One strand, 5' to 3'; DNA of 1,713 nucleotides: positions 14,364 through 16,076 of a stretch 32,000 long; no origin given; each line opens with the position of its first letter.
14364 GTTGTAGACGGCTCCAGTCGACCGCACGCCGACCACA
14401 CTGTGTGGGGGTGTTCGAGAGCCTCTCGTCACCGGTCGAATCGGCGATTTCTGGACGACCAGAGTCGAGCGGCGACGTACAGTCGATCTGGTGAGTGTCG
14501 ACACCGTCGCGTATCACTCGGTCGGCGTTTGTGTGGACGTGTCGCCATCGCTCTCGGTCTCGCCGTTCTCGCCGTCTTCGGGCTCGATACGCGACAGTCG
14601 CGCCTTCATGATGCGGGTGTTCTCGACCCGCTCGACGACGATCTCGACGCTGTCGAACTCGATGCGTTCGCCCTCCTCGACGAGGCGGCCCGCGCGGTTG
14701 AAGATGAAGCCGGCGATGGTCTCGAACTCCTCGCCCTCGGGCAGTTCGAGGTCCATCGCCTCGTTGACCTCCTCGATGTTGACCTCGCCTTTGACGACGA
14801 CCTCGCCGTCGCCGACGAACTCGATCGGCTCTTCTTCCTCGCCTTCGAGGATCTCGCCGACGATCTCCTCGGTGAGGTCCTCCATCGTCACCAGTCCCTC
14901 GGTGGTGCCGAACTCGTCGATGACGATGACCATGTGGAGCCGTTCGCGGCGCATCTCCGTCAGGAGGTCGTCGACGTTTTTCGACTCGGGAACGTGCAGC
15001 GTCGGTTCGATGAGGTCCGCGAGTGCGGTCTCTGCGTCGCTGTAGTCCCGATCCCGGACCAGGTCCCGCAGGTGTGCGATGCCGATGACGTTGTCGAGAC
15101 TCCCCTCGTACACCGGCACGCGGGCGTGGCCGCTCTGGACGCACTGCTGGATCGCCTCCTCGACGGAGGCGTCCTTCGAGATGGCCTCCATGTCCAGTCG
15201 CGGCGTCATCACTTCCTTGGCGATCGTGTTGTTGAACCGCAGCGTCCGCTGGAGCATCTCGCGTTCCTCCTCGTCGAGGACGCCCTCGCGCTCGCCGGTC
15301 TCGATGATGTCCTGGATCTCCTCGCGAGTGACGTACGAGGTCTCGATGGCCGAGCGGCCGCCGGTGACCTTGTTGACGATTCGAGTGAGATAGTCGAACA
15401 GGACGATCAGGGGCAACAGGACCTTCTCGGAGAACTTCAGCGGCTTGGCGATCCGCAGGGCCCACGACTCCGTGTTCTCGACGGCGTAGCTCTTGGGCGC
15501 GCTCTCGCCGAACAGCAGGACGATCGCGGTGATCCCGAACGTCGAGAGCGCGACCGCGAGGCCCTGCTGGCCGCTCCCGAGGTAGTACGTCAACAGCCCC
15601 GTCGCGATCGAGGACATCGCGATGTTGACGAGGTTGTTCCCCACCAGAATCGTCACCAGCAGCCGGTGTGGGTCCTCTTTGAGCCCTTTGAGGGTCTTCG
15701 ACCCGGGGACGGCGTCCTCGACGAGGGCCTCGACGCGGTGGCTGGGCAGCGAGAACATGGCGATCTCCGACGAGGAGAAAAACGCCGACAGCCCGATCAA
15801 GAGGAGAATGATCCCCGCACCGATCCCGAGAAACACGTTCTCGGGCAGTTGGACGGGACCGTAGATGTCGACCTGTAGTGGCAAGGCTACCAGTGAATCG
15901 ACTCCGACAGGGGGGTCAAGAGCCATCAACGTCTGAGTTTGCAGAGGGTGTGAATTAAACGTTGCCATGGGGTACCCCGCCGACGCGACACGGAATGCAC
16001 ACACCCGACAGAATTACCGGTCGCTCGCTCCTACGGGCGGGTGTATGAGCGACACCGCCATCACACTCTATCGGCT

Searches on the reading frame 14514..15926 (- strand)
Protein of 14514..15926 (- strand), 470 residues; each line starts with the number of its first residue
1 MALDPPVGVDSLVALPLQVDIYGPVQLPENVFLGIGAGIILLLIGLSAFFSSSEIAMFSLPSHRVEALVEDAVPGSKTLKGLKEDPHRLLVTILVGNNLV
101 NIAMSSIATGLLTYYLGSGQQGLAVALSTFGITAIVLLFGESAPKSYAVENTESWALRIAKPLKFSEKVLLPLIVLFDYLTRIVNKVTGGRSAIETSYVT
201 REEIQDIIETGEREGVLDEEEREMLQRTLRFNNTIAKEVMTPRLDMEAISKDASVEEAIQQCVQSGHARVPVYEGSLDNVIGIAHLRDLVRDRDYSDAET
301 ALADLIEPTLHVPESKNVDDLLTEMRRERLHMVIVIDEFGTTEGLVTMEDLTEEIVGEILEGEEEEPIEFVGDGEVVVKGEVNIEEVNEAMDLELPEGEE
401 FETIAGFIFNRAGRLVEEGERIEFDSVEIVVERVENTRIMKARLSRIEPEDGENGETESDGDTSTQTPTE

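Call 28: find_homologous_proteins(query=window:14514-15926:-, max_evalue=1e-50)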
Query window:14514-15926:- (470 aa): 4122 proteins with E <= 1e-50 among 8000 candidates; the best 120 are listed.
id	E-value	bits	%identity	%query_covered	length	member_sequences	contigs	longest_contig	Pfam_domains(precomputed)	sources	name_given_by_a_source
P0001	1.1e-285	966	97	100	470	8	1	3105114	PF01595.26,PF03471.23,PF00571.34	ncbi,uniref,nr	ncbi:hemolysin family protein [Halomicrobium sp. LC1Hm]|uniref:hemolysin family protein n=1 Tax=Halo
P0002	6.3e-265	897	93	96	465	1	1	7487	PF01595.26,PF03471.23,PF00571.34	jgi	jgi:CBS domain containing-hemolysin-like protein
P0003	3.3e-248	842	89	96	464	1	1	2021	PF01595.26,PF03471.23,PF00571.34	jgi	-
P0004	1.7e-247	840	86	100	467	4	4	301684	PF01595.26,PF03471.23,PF00571.34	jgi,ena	-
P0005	9.1e-244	827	86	98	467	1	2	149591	PF01595.26,PF03471.23,PF00571.34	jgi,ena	-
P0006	1.0e-243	827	86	98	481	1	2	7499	PF01595.26,PF03471.23,PF00571.34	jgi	-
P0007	1.7e-243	827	86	98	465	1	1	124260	PF01595.26,PF03471.23,PF00571.34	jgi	-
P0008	1.9e-243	826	86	98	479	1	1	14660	PF01595.26,PF03471.23,PF00571.34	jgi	-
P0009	5.8e-243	825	84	100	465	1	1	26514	PF01595.26,PF03471.23,PF00571.34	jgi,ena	-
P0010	4.3e-242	822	84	100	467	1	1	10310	PF01595.26,PF03471.23,PF00571.34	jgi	jgi:CBS domain containing-hemolysin-like protein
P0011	1.7e-238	810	83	100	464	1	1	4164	PF01595.26,PF03471.23,PF00571.34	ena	-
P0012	1.2e-236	804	86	96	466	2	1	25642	PF01595.26,PF03471.23,PF00571.34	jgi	jgi:CBS domain containing-hemolysin-like protein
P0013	1.7e-232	790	83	98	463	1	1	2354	PF01595.26,PF03471.23,PF00571.34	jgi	-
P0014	2.0e-231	787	82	98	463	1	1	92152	PF01595.26,PF03471.23,PF00571.34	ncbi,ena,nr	ncbi:DNA-binding protein [Halobacteriales archaeon QS_4_62_28]|nr:MAG: DNA-binding protein [Halobact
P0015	2.2e-231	787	81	99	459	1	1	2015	PF01595.26,PF03471.23,PF00571.34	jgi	jgi:CBS domain containing-hemolysin-like protein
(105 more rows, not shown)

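Call 29: find_encoding_contigs(protein=P0001, flank=10000, max_places=4)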
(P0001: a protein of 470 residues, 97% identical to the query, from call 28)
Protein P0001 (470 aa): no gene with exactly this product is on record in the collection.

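Call 30: find_encoding_contigs(protein=P0004, flank=10000, max_places=3)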
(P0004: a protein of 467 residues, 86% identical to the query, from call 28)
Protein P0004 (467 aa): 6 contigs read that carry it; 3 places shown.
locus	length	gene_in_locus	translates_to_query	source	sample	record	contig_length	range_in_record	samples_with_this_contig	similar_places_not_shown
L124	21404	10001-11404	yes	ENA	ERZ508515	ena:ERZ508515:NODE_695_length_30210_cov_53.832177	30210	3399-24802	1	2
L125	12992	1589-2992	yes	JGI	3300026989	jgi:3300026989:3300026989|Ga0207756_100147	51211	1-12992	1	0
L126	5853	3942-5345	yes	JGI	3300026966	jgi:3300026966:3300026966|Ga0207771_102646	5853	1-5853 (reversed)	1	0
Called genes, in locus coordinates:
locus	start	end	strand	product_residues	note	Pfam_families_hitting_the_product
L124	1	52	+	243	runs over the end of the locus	PF00994:MoCF_biosynth, PF24102:FLAD1_M (weak)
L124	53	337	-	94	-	-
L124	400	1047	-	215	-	PF09335:VTT_dom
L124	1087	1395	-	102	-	-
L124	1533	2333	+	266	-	PF13489:Methyltransf_23, PF01135:PCMT (weak), PF01209:Ubie_methyltran (weak), PF05175:MTS, PF13847:Methyltransf_31, PF08241:Methyltransf_11, PF08242:Methyltransf_12, PF13649:Methyltransf_25, +1 more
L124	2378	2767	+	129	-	PF09996:DUF2237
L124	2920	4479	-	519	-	PF01554:MatE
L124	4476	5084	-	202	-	PF00440:TetR_N, PF17932:TetR_C_24 (faint), PF13977:TetR_C_6, PF16925:TetR_C_13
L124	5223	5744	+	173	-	PF01870:Hjc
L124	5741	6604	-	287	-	PF01522:Polysacc_deac_1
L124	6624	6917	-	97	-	-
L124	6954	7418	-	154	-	PF00383:dCMP_cyt_deam_1, PF14437:MafB19-deam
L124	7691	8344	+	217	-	-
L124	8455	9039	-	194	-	PF01300:Sua5_yciO_yrdC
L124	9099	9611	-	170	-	PF00578:AhpC-TSA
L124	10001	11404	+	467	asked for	PF01595:CNNM, PF00571:CBS (weak), PF03471:CorC_HlyC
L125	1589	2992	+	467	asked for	PF01595:CNNM, PF00571:CBS (weak), PF03471:CorC_HlyC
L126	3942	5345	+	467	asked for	PF01595:CNNM, PF00571:CBS (weak), PF03471:CorC_HlyC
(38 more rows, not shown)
